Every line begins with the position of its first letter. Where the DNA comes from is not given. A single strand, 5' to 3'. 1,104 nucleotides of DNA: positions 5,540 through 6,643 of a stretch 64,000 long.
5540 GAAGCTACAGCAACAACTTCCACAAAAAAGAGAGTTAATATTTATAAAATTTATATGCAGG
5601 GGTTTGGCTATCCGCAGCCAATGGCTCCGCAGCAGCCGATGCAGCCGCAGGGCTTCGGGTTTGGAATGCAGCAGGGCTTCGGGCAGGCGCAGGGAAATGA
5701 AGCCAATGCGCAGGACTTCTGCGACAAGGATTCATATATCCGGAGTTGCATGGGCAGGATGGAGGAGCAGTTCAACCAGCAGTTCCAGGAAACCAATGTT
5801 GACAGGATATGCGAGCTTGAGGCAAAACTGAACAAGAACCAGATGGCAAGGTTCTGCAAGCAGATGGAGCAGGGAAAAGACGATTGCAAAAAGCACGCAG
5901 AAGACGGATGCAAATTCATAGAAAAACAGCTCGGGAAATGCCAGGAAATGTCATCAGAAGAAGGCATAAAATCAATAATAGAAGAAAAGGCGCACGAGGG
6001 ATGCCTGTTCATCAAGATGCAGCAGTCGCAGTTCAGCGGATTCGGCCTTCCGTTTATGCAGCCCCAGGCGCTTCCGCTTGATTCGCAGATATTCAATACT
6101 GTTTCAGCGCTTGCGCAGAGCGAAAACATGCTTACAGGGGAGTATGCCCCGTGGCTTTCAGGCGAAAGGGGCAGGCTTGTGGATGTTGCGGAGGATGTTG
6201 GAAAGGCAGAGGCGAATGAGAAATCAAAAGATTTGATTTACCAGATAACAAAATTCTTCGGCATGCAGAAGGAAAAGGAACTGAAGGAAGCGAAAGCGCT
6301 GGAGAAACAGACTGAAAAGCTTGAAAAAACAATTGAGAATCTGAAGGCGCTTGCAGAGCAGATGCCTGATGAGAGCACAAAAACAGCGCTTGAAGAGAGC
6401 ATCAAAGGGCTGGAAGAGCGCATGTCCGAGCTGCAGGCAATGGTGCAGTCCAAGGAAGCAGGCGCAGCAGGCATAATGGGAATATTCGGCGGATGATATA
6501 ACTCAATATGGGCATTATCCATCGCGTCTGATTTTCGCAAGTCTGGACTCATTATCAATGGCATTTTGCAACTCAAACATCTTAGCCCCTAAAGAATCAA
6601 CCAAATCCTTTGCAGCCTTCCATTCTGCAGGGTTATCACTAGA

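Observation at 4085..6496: Secreted 803-aa protein with duplicated FG/Q-rich nucleoporin-like regions, Cys-rich repeats, a mucin-like stalk and a coiled coil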

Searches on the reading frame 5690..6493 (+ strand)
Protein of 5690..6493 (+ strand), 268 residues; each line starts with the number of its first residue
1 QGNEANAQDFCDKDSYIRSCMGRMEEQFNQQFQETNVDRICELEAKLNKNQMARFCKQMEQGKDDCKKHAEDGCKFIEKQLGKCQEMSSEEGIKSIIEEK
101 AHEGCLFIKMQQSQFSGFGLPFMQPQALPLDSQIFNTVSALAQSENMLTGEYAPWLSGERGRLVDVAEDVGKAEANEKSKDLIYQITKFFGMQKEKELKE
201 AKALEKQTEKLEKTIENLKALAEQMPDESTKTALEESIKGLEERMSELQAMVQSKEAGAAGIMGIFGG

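Call 32: search_protein_representatives(alignment_id=A2)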
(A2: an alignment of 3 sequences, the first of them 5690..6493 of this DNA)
Query: 3 sequences, 267 profile positions. Proteins with E-value up to 0.001 (for the whole library): 113; up to 1e-10: 48; up to 1e-30: 15. The best 113 are listed.
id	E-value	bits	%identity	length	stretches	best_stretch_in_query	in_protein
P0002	7.0e-169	576.2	-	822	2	1-267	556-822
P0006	2.9e-60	220.1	-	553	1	7-265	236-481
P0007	2.1e-59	217.3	-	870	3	6-265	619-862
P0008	2.7e-54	200.6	-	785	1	8-267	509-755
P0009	2.1e-44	168.1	-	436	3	133-266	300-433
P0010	8.3e-41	156.3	-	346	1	5-266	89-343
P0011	8.7e-41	156.3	-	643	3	7-265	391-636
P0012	3.2e-37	144.6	-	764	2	7-265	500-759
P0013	1.9e-36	142.0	-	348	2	135-265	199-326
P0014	2.0e-36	142.0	-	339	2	163-267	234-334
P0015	3.7e-33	131.2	-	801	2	139-266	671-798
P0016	1.6e-31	125.8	-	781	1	10-265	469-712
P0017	2.8e-31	125.1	-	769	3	132-266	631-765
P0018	2.9e-31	125.0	-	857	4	153-265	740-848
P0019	9.1e-31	123.4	-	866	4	133-266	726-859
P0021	4.3e-30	121.2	-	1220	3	112-266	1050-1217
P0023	4.0e-29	118.0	-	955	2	123-264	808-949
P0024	1.5e-28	116.1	-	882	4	136-266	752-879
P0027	4.9e-27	111.1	-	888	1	5-263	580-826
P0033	2.9e-19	85.7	-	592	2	138-264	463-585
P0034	5.7e-19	84.7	-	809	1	10-267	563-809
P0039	4.0e-16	75.4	-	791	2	144-266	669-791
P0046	2.0e-13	66.5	-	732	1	15-263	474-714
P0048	1.3e-12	63.9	-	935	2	134-264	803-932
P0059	1.4e-09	53.9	-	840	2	148-266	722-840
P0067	8.1e-09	51.4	-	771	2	150-266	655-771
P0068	8.5e-09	51.4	-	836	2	12-252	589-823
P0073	2.0e-08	50.1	-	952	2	5-104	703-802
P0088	1.4e-06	44.1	-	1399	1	151-265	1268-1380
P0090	1.6e-06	43.9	-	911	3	154-266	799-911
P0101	1.4e-05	40.8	-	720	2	6-112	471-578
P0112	3.3e-04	36.3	-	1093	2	154-263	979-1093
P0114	4.0e-04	36.0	-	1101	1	163-266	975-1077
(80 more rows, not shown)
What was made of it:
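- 6077..6454 (+): Family-defining C-terminal module (aa 665-790): a four-helix bundle that includes the K-D/G-x-x-Y-x3-F-[FL]-G-[ML] motif (aa 715-727) and the helical hairpin 725-759 / 763-800. 113 cluster representatives match it (call 32).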

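Call 38: list_cluster_members(proteins=[P0006, P0007, P0008, P0012, P0021, P0023, P0039, P0048, P0067, P0088])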
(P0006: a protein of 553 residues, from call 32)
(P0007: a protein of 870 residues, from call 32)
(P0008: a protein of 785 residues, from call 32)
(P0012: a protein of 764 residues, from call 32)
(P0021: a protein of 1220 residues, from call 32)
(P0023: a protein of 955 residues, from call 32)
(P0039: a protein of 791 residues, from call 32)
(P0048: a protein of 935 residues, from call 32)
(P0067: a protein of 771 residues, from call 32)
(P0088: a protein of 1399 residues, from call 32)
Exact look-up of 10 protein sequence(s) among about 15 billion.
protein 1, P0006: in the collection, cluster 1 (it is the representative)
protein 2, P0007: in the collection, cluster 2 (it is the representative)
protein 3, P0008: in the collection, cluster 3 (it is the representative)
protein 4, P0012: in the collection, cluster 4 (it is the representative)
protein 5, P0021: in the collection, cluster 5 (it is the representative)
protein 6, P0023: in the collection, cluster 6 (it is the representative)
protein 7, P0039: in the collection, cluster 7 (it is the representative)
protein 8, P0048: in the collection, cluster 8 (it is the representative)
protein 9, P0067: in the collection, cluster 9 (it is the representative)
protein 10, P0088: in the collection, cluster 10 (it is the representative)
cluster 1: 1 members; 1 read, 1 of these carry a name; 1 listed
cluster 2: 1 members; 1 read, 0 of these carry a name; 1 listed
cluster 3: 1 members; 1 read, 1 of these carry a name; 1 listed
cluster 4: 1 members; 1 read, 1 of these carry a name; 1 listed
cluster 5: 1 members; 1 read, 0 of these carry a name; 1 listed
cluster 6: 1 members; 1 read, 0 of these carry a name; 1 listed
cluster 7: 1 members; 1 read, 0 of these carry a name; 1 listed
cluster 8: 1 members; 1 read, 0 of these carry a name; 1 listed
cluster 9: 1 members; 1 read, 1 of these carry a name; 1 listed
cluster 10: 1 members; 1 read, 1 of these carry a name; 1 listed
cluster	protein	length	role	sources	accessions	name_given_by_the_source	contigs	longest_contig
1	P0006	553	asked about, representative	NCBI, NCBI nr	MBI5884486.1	hypothetical protein HZB89_00125 [archaeon] | hypothetical protein [archaeon]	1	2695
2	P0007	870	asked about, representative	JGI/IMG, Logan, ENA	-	-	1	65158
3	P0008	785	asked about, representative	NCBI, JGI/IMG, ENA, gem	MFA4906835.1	MAG: hypothetical protein WC602_01015 [archaeon]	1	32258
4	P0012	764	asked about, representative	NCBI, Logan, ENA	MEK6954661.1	MAG: hypothetical protein AABX01_06630 [Candidatus Micrarchaeota archaeon]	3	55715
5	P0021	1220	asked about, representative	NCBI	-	-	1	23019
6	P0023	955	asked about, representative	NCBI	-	-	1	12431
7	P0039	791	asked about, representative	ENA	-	-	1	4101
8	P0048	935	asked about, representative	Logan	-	-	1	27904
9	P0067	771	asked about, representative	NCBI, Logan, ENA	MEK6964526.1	MAG: hypothetical protein AABX70_08985 [Nanoarchaeota archaeon]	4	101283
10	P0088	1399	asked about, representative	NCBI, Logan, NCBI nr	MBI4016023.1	MAG: hypothetical protein HY362_04890 [Candidatus Aenigmarchaeota archaeon] | hypothetical protein [Candidatus Aenigmarchaeota archaeon]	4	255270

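Call 68: search_protein_families(library=pfam, proteins=[P0021, P0073, P0090, P0007, P0023, P0033, P0024, P0088, P0059, P0067], max_evalue=0.01)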
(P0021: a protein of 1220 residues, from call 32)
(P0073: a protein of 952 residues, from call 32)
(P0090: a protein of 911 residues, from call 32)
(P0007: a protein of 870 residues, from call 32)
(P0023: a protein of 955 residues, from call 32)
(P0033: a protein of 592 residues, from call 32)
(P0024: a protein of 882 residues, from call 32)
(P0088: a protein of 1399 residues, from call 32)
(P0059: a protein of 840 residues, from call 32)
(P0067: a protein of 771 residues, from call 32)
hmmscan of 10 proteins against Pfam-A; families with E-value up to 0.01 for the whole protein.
P0021 (1220 aa): 4 families
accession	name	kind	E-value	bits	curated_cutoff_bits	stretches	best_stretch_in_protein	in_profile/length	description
PF13098.12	Thioredoxin_2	-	4.3e-07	30.7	27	1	173-243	11-104/104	Thioredoxin-like domain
PF13192.12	Thioredoxin_3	-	2.7e-06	27.8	24.8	1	176-243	7-75/76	Thioredoxin domain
PF09857.14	YjhX_toxin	-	0.0017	18.7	27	0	795-816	16-37/85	Putative toxin of bacterial toxin-antitoxin pair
PF23150.1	CFAP61_dimer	-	0.0061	17.3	27.9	0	647-681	45-79/119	CFAP61 dimerisation domain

P0073 (952 aa): 0 families

P0090 (911 aa): 0 families

P0007 (870 aa): 0 families

P0023 (955 aa): 0 families

P0033 (592 aa): 1 family
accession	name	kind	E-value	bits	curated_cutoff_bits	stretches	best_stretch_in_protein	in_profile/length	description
PF23404.1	FAZ1_C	-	0.0037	17.8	27.6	0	518-540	1-23/35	FAZ1, C-terminal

P0024 (882 aa): 0 families

P0088 (1399 aa): 0 families

P0059 (840 aa): 0 families

P0067 (771 aa): 0 families

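Call 82: find_encoding_contigs(protein=P0012, flank=6000, max_places=1)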
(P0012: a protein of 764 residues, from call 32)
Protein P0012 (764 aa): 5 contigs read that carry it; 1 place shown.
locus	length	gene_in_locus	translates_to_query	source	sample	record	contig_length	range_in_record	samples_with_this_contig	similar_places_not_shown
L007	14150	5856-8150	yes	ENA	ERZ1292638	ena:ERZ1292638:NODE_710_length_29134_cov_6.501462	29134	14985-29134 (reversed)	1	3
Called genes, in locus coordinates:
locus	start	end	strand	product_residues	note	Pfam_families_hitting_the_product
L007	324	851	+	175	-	PF12802:MarR_2 (weak), PF01909:NTP_transf_2, PF18765:Polbeta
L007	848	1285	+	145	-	-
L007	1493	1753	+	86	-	-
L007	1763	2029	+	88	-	PF05016:ParE_toxin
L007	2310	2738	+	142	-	PF01938:TRAM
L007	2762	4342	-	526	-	PF00155:Aminotran_1_2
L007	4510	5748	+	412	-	PF00155:Aminotran_1_2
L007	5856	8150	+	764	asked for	-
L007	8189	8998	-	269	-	PF03781:FGE-sulfatase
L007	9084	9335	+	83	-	-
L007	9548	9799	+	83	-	-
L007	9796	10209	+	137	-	PF01850:PIN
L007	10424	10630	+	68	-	-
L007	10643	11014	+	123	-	PF01850:PIN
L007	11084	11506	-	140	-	PF01850:PIN, PF13470:PIN_3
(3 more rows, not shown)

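Call 83: find_encoding_contigs(protein=P0067, flank=6000, max_places=1)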
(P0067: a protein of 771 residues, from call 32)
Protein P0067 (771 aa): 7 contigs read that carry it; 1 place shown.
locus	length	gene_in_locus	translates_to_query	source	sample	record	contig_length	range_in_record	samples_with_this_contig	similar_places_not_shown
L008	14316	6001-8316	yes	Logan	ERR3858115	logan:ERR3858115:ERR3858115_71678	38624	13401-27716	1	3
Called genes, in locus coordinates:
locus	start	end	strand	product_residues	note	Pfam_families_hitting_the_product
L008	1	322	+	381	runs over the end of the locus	PF13231:PMT_2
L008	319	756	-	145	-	PF01176:eIF-1a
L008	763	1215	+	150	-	PF06271:RDD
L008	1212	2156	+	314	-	PF00574:CLP_protease (weak), PF25145:NfeD1b_N (weak), PF01343:Peptidase_S49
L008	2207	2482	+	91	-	-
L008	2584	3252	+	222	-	PF01866:Diphthamide_syn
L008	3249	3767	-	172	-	PF03168:LEA_2 (faint)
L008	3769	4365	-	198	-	PF00177:Ribosomal_S7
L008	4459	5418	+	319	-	PF03215:Rad17 (weak), PF01078:Mg_chelatase (faint), PF05496:RuvB_N, PF13173:AAA_14 (weak), PF00004:AAA, PF13177:DNA_pol3_delta2, PF08542:Rep_fac_C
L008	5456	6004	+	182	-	PF06210:DUF1003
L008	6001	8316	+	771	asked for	-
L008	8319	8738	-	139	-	PF24694:LNS2_PITM1-3 (weak)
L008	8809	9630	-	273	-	PF01207:Dus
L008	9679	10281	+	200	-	PF00226:DnaJ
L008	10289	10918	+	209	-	PF13023:HD_3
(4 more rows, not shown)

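Call 84: find_encoding_contigs(protein=P0088, flank=6000, max_places=1)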
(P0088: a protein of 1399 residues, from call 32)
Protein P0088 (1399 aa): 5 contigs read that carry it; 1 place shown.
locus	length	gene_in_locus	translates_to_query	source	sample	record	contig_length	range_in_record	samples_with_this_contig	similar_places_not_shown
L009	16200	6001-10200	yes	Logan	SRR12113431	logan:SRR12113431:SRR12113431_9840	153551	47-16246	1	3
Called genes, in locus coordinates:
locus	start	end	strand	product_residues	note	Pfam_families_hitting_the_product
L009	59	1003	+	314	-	PF07705:CARDB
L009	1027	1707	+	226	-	-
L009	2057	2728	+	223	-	-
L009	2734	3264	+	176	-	PF01479:S4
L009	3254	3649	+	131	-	PF00411:Ribosomal_S11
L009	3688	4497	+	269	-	PF01048:PNP_UDP_1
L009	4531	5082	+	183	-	PF12917:YfbR-like, PF13023:HD_3, PF01966:HD (weak)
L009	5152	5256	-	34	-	-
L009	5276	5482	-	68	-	-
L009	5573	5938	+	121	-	PF01022:HTH_5, PF12840:HTH_20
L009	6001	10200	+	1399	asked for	-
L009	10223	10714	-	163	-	-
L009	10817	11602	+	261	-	PF01193:RNA_pol_L, PF01000:RNA_pol_A_bac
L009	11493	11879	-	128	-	-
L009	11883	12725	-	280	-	PF06800:Sugar_transport, PF07857:TMEM144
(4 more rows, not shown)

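Call 85: find_encoding_contigs(protein=P0007, flank=6000, max_places=1)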
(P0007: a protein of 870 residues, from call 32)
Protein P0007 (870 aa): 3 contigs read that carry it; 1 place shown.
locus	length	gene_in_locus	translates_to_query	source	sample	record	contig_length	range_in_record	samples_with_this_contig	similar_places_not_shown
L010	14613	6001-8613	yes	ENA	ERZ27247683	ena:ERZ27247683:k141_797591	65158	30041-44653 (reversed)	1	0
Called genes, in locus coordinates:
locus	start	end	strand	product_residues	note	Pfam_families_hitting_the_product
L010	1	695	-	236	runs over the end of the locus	-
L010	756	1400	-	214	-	-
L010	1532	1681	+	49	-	-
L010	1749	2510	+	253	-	PF04055:Radical_SAM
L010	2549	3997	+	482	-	PF00391:PEP-utilizers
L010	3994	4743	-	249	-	-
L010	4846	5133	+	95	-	-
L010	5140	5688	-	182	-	PF02572:CobA_CobO_BtuR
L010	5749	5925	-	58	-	-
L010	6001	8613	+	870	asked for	-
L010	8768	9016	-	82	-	-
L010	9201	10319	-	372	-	PF01022:HTH_5 (faint)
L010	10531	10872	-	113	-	PF04430:DUF498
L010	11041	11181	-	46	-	-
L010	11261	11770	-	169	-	PF01988:VIT1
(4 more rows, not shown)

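Call 86: find_encoding_contigs(protein=P0048, flank=6000, max_places=1)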
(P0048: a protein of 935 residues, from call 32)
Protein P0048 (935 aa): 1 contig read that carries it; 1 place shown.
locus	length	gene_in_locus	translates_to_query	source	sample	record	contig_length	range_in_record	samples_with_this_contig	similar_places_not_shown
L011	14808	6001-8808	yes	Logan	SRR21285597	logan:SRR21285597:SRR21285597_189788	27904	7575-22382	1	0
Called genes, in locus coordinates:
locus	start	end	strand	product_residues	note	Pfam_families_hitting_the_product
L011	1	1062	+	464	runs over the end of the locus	PF00657:Lipase_GDSL (weak), PF13472:Lipase_GDSL_2 (weak)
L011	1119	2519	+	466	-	PF13472:Lipase_GDSL_2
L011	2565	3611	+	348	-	-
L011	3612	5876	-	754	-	PF01751:Toprim, PF01131:Topoisom_bac, PF01396:Zn_ribbon_Top1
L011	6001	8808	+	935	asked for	-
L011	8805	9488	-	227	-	PF02661:Fic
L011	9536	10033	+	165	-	PF00149:Metallophos, PF12850:Metallophos_2, PF14582:Metallophos_3 (weak)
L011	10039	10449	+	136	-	PF11969:DcpS_C, PF01230:HIT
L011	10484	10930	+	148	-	-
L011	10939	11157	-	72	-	-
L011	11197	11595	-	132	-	PF00173:Cyt-b5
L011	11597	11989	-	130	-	PF06397:Desulfoferrod_N, PF01880:Desulfoferrodox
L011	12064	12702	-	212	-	PF22175:Ogg-HhH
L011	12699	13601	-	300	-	PF01134:GIDA (faint), PF03486:HI0933_like (faint), PF07992:Pyr_redox_2, PF13738:Pyr_redox_3, PF00070:Pyr_redox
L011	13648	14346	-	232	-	PF00970:FAD_binding_6, PF08022:FAD_binding_8 (weak), PF00175:NAD_binding_1, PF08030:NAD_binding_6 (weak)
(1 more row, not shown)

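Call 88: list_cluster_members(proteins=[P0016, P0017, P0027, P0034, P0046, P0068, P0073, P0101, P0112, P0114])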
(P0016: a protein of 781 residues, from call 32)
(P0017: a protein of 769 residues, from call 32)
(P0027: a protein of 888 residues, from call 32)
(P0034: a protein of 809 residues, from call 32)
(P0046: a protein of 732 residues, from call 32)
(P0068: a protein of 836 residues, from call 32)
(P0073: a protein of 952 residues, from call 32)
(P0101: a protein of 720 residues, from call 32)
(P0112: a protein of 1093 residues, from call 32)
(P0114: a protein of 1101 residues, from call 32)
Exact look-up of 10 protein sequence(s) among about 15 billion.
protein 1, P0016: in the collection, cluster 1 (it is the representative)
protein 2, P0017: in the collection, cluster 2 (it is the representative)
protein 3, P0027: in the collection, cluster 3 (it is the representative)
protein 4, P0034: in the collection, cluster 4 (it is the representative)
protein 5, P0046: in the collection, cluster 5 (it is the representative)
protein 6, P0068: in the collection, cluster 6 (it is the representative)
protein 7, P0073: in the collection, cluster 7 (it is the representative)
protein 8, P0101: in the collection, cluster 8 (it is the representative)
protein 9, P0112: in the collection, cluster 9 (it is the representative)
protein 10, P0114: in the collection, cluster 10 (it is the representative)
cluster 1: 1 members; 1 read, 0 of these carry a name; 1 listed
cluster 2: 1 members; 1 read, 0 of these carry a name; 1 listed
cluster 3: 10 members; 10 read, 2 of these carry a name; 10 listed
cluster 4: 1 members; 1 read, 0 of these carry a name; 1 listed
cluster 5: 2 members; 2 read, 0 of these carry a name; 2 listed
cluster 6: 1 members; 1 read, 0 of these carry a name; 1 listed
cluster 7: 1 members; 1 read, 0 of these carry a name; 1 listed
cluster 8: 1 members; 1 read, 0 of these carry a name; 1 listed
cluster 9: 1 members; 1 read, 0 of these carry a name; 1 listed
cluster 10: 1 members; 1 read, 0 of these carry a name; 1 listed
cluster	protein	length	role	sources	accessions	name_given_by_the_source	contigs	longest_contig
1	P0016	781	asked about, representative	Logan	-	-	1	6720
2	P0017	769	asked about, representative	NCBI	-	-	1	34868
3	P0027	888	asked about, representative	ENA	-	-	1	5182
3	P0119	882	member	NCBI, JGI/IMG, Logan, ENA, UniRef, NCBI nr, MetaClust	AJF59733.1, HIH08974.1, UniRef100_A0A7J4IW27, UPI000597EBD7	MAG: hypothetical protein QT03_C0001G0232 [archaeon GW2011_AR10] | Uncharacterized protein n=1 Tax=Candidatus Iainarchaeum sp. TaxID=3101447 ... | status=active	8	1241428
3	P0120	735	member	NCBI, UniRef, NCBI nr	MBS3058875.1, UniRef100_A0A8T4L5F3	MAG: hypothetical protein J4224_00430 [Candidatus Diapherotrites archaeon] | Uncharacterized protein n=1 Tax=Candidatus Iainarchaeum sp. TaxID=3101447 ... | hypothetical protein [Candidatus Diapherotrites archaeon]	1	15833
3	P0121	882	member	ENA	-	-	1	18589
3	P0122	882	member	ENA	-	-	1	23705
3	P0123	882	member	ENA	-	-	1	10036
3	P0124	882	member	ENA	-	-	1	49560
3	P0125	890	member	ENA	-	-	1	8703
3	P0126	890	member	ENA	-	-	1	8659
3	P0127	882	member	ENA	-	-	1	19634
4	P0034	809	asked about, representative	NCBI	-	-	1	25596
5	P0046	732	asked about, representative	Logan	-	-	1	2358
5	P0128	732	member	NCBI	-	-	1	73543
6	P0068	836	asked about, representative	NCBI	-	-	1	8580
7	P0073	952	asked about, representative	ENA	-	-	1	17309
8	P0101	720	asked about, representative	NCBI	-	-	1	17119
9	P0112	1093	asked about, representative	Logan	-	-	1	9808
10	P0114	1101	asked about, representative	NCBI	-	-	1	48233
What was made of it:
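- The family appears to be DPANN-wide and single-copy among housekeeping genes (calls 38, 82-86, 88).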

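Call 91: search_protein_families(library=phrogs, proteins=[P0012, P0067, P0039], max_evalue=0.01)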
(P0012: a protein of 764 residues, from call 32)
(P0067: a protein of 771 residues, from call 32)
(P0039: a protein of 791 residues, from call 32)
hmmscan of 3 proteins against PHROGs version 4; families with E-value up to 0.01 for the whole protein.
P0012 (764 aa): 0 families

P0067 (771 aa): 0 families

P0039 (791 aa): 0 families
